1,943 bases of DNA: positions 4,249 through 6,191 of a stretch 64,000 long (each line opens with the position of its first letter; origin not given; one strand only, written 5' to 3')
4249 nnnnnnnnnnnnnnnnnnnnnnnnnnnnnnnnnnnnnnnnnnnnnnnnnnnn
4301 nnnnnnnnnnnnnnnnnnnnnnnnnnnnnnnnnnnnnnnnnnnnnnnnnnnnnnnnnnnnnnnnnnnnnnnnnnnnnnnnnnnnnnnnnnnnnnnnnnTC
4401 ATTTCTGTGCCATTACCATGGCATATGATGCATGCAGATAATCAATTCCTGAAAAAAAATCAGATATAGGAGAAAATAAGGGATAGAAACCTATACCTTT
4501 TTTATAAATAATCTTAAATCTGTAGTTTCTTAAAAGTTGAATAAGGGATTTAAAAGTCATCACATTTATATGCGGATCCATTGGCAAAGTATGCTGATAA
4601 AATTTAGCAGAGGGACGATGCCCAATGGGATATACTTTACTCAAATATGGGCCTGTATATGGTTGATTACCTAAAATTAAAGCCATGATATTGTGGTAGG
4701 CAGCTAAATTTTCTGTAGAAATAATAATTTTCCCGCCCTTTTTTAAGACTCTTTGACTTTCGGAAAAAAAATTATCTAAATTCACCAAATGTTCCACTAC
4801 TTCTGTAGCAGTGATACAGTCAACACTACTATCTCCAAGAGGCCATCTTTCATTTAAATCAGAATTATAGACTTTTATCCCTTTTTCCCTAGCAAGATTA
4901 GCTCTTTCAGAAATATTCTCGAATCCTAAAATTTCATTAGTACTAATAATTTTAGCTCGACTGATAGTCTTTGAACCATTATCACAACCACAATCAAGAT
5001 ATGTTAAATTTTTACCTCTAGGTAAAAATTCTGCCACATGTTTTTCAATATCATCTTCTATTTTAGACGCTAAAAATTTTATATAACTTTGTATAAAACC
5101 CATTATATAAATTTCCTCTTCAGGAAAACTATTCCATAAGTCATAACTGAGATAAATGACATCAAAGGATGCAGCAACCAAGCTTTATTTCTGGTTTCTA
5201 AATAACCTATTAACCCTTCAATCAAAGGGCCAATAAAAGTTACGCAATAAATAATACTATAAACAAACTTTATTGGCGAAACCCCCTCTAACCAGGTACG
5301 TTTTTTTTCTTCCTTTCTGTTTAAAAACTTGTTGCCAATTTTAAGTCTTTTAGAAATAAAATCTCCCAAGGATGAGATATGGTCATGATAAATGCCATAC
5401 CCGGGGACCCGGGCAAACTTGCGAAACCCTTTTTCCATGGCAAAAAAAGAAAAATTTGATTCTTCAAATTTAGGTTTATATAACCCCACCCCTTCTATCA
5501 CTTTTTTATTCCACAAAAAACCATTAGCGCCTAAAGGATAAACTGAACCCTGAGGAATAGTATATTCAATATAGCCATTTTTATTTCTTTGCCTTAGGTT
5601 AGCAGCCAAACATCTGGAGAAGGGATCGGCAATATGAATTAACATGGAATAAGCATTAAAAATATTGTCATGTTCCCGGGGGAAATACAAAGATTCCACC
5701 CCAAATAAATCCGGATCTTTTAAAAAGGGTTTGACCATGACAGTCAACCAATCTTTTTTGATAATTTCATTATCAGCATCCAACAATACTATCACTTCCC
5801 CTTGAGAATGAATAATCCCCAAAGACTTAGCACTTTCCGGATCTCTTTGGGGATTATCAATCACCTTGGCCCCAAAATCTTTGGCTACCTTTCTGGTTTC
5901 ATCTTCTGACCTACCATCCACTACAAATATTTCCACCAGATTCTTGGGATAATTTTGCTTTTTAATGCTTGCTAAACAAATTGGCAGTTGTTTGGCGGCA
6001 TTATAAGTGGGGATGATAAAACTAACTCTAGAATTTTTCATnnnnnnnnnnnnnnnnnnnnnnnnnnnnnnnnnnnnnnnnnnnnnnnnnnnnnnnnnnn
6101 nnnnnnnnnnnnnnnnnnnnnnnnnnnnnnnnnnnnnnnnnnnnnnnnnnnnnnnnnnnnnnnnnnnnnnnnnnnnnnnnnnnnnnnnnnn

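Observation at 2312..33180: Recurrent fusion of GT-C membrane glycosyltransferases to C-terminal F5/8 type C (discoidin) lectin-like domains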

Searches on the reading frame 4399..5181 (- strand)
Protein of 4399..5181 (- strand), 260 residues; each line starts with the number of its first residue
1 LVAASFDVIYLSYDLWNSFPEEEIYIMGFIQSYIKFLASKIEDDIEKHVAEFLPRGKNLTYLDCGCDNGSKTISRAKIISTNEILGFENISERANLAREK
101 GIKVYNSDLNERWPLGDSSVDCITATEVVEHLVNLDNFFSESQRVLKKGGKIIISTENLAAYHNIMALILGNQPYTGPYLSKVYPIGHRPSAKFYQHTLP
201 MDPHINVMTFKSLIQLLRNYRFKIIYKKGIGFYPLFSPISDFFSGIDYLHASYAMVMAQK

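Call 23: search_protein_families(library=pfam, max_evalue=0.001, proteins=[window:4399-5181:-])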
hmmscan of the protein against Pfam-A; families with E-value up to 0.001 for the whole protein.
window:4399-5181:- (260 aa): 5 families
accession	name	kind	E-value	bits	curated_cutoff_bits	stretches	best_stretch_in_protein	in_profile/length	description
PF13489.12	Methyltransf_23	-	7.2e-13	49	27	1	40-225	4-162/164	Methyltransferase domain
PF08241.18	Methyltransf_11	-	7.5e-12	46.2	21.2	1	62-154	1-95/95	Methyltransferase domain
PF13847.12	Methyltransf_31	-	1e-11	45.1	27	1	57-158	3-113/145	Methyltransferase domain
PF13649.12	Methyltransf_25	-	5e-09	37.2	27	1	62-150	2-97/97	Methyltransferase domain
PF08242.18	Methyltransf_12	-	3.6e-05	24.8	30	1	62-152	1-98/98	Methyltransferase domain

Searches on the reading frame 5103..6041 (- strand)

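Call 23: search_protein_families(library=pfam, max_evalue=0.001, proteins=[window:5103-6041:-])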
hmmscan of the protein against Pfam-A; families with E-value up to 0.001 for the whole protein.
window:5103-6041:- (312 aa): 2 families
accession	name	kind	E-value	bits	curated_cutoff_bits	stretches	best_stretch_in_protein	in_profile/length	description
PF00535.33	Glycos_transf_2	-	4.2e-25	89.1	23.3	1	7-132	1-130/168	Glycosyl transferase family 2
PF13641.12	Glyco_tranf_2_3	-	1.9e-09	38.3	27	1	5-190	2-179/230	Glycosyltransferase like family 2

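Call 75: search_protein_families(library=ncbifam, max_evalue=0.00001, proteins=[window:5103-6041:-])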
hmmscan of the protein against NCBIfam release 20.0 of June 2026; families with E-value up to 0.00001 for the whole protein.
window:5103-6041:- (312 aa): 15 families
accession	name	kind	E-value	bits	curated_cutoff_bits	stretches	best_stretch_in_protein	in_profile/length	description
TIGR04283.1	glyco_like_mftF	equivalog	1.2e-13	51.1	182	1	6-110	1-101/221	TIGR04283 family arsenosugar biosynthesis glycosyltransferase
NF010496.0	PRK13915.1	equivalog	1.6e-13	50.4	262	1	3-119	30-155/307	glucosyl-3-phosphoglycerate synthase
NF041875.1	EPS_EpsD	equivalog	8.8e-13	48.3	370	1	6-93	1-92/325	exopolysaccharide biosynthesis glycosyltransferase EpsD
TIGR03965.1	mycofact_glyco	equivalog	3e-12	46.2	280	1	4-110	74-182/467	mycofactocin biosynthesis glycosyltransferase MftF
TIGR03111.1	glyc2_xrt_Gpos1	hypoth_equivalog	2.1e-11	43.3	363.95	1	5-114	50-164/439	TIGR03111 family XrtG-associated glycosyltransferase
NF038302.1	EPS_HpsE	equivalog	8.5e-10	38.1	300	1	7-103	4-108/307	hormogonium polysaccharide biosynthesis glycosyltransferase HpsE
NF007482.0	PRK10073.1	equivalog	1.8e-09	37.1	423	1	3-102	5-107/334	glycosyltransferase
TIGR04182.1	glyco_TIGR04182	equivalog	2.5e-09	37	325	1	6-107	2-98/293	S-layer glycoprotein N-glycosyltransferase AglJ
TIGR03937.1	PgaC_IcaA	equivalog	1.3e-08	34.2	422.3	1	4-114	45-158/407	poly-beta-1,6-N-acetyl-D-glucosamine synthase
NF050050.1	ProtGlycPglI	equivalog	5.3e-08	32.6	500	1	5-103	3-106/306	GalNAc(5)-diNAcBac-PP-undecaprenol beta-1,3-glucosyltransferase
NF038299.1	EPS_HpsN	equivalog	1.9e-07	30.4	425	1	5-120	2-120/317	hormogonium polysaccharide biosynthesis glycosyltransferase HpsN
TIGR03469.1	HpnB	hypoth_equivalog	5e-07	29.1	379.25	1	5-58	45-97/386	hopene-associated glycosyltransferase HpnB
NF045692.1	OglycostaseCruG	equivalog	5.2e-07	28.9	600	1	5-56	42-91/386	2'-O-glycosyltransferase CruG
NF047683.1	TeichurnBiosyTuaG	equivalog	2e-06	27.6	400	1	3-99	5-104/252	teichuronic acid biosynthesis protein TuaG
NF008558.0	PRK11498.1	equivalog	4.7e-06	24.8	992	1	6-115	275-386/872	UDP-forming cellulose synthase catalytic subunit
